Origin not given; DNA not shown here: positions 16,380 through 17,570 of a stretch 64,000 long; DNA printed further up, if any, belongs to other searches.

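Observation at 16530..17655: Miniaturised AOR-family gene plus ferredoxin inserted between pgk and tpiA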

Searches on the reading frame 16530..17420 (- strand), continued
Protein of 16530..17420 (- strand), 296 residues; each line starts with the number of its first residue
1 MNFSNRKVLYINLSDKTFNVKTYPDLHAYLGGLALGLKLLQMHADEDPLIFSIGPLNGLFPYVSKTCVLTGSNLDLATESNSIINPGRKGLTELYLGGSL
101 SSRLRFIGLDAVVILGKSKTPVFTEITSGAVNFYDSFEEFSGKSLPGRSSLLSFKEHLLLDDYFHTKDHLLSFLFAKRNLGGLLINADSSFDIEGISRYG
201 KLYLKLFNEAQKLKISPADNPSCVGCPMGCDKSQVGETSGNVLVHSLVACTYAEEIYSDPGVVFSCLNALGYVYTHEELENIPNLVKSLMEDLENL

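Call 30: fold_search(model_id=the predicted structure, library=pdb)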
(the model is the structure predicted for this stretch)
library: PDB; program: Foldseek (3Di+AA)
matches with E <= 10: 255; with E <= 0.001: 9
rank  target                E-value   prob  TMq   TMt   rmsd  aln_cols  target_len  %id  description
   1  1aor_A                6.4e-14  1.00  0.57  0.29   3.0       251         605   19  STRUCTURE OF A HYPERTHERMOPHILIC TUNGSTOPTERIN ENZYME, ALDEHYDE FERREDOXIN OXIDOREDUCTASE (released 1995-04-20)
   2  9mqx_D                1.7e-13  1.00  0.56  0.29   4.5       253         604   18  Electron-bifurcating Tungstopyranopterin-containing aldehyde oxidoreductase with NADH (released 2025-07-16)
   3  1b25_A                1.8e-13  1.00  0.57  0.29  15.2       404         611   18  FORMALDEHYDE FERREDOXIN OXIDOREDUCTASE FROM PYROCOCCUS FURIOSUS (released 1999-03-24)
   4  9g7j_A                3.2e-13  1.00  0.58  0.30  15.5       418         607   14  Crystal structure of the tungsten-dependent aldehyde:ferredoxin oxidoreductase from Clostridium autoethanogenum. (released 2025-05-28)
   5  4z3w_A                3.1e-12  1.00  0.55  0.26   4.9       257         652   16  Active site complex BamBC of Benzoyl Coenzyme A reductase in complex with 1,5 Dienoyl-CoA (released 2015-06-24)
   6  4z3w_C                8.2e-12  1.00  0.55  0.26   5.3       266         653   16  Active site complex BamBC of Benzoyl Coenzyme A reductase in complex with 1,5 Dienoyl-CoA (released 2015-06-24)
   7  6x1o_A                8.7e-12  1.00  0.53  0.26   4.6       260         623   16  WOR5 from Pyrococcus furiosus, as crystallized (released 2021-11-24)
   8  8c0z_A                8.7e-12  1.00  0.56  0.28  10.6       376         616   14  CryoEM structure of a tungsten-containing aldehyde oxidoreductase from Aromatoleum aromaticum (released 2023-05-31)
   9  6x1o_C                1.4e-11  1.00  0.54  0.27   4.3       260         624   16  WOR5 from Pyrococcus furiosus, as crystallized (released 2021-11-24)
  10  9dz5                  4.8e-03  0.20  0.17  0.14  25.4       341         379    9  Crystal structure of integrin beta-2 tail bound to the FERM-folded talin head domain with a D397R mutation (released 2025-04-23)
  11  8fse_B                8.2e-03  0.18  0.17  0.14  25.3       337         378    9  Crystal structure of integrin beta-2 tail bound to the FERM-folded talin head domain (released 2024-07-03)
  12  8ftb                  9.2e-03  0.18  0.17  0.14  25.4       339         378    9  Crystal structure of integrin beta-2 tail bound to the FERM-folded talin head domain with a K306Q mutation (released 2024-07-03)
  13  8fse_A                9.8e-03  0.16  0.17  0.14  24.9       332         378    9  Crystal structure of integrin beta-2 tail bound to the FERM-folded talin head domain (released 2024-07-03)
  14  8t0a                  1.4e-02  0.15  0.17  0.15  25.0       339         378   10  Crystal structure of integrin beta-2 tail bound to the FERM-folded talin head domain with a Y270E mutation (released 2024-10-30)
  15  6u4k                  1.5e-02  0.10  0.14  0.11  22.9       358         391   11  Human talin2 residues 1-403 (released 2020-07-08)
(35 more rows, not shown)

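Call 31: find_encoding_contigs(protein=P0159, flank=6000, max_places=2)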
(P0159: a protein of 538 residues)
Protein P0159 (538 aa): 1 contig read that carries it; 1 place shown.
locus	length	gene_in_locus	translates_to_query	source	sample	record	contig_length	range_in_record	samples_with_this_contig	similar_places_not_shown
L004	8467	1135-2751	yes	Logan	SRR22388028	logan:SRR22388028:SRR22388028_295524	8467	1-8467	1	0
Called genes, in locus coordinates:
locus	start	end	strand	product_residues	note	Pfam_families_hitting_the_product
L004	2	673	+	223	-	?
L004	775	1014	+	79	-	-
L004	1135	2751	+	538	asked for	PF02730:AFOR_N, PF01314:AFOR_C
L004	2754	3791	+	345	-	PF03816:LytR_cpsA_psr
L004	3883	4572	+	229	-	PF21694:DNA_pol3_delta_C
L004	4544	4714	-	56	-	-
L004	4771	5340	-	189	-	PF04350:PilO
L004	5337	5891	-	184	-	-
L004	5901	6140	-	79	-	PF01649:Ribosomal_S20p (weak)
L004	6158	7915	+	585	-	PF03023:MurJ, PF13440:Polysacc_synt_3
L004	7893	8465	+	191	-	?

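Call 32: find_encoding_contigs(protein=P0163, flank=6000, max_places=2)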
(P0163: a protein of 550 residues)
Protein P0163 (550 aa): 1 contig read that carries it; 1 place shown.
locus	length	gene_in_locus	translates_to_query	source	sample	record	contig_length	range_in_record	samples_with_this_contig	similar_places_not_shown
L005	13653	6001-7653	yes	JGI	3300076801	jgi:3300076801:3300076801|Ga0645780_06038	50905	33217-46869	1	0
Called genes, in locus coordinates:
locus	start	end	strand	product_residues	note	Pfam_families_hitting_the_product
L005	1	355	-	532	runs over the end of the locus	PF02388:FemAB, PF13480:Acetyltransf_6, PF02388:FemAB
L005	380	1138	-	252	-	PF00398:RrnaAD, PF08241:Methyltransf_11 (weak), PF13649:Methyltransf_25 (weak)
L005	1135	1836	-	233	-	PF07501:G5, PF06725:3D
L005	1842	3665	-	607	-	PF00580:UvrD-helicase, PF13245:AAA_19, PF13604:AAA_30 (faint), PF01443:Viral_helicase1 (faint), PF13361:UvrD_C, PF13538:UvrD_C_2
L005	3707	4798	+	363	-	PF00044:Gp_dh_N, PF02800:Gp_dh_C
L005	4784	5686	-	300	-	PF14238:DUF4340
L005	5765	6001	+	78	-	-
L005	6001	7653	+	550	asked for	PF02730:AFOR_N, PF01314:AFOR_C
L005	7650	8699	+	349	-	PF03816:LytR_cpsA_psr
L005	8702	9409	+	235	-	PF21694:DNA_pol3_delta_C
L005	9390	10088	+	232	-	PF04203:Sortase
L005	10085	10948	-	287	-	PF00041:fn3 (weak), PF16656:Pur_ac_phosph_N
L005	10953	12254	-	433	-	PF16656:Pur_ac_phosph_N (weak)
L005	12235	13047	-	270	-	PF01833:TIG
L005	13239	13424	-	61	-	-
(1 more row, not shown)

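Call 35: search_solved_structures(query=P0164, max_evalue=0.001, show_alignments=1)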
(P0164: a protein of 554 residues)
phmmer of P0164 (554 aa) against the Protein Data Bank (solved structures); distinct sequences matched with E-value up to 0.001: 9.
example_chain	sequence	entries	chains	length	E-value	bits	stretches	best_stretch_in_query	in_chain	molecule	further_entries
1aor_A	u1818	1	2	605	8.4e-36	127.2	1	11-344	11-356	ALDEHYDE FERREDOXIN OXIDOREDUCTASE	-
1b25_A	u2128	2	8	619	5.1e-26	94.9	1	8-406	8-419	PROTEIN (FORMALDEHYDE FERREDOXIN OXIDOREDUCTASE) | FORMALDEHYDE FERREDOXIN OXIDOREDUCTASE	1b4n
9q1t_A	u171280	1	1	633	1.7e-24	89.8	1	12-398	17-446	Tungsten-dependent aldehyde oxidoreductase WOR83 from Haloferax volcanii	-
9mqx_D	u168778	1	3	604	4.6e-22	81.8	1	55-544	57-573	Aldehyde:ferredoxin oxidoreductase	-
8c0z_A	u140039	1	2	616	2e-17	66.5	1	41-533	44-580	Aldehyde:ferredoxin oxidoreductase,tungsten-containing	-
6x6u_A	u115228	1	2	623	2.3e-17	66.3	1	8-345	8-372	Formaldehyde:ferredoxin oxidoreductase wor5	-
6x1o_A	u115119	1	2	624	2.3e-17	66.3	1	8-345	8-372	Formaldehyde:ferredoxin oxidoreductase wor5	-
4z3w_A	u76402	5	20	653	1.7e-14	56.9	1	5-206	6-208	Benzoyl-CoA reductase, putative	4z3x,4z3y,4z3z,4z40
9g7j_A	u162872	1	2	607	4.9e-14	55.4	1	38-343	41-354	Aldehyde ferredoxin oxidoreductase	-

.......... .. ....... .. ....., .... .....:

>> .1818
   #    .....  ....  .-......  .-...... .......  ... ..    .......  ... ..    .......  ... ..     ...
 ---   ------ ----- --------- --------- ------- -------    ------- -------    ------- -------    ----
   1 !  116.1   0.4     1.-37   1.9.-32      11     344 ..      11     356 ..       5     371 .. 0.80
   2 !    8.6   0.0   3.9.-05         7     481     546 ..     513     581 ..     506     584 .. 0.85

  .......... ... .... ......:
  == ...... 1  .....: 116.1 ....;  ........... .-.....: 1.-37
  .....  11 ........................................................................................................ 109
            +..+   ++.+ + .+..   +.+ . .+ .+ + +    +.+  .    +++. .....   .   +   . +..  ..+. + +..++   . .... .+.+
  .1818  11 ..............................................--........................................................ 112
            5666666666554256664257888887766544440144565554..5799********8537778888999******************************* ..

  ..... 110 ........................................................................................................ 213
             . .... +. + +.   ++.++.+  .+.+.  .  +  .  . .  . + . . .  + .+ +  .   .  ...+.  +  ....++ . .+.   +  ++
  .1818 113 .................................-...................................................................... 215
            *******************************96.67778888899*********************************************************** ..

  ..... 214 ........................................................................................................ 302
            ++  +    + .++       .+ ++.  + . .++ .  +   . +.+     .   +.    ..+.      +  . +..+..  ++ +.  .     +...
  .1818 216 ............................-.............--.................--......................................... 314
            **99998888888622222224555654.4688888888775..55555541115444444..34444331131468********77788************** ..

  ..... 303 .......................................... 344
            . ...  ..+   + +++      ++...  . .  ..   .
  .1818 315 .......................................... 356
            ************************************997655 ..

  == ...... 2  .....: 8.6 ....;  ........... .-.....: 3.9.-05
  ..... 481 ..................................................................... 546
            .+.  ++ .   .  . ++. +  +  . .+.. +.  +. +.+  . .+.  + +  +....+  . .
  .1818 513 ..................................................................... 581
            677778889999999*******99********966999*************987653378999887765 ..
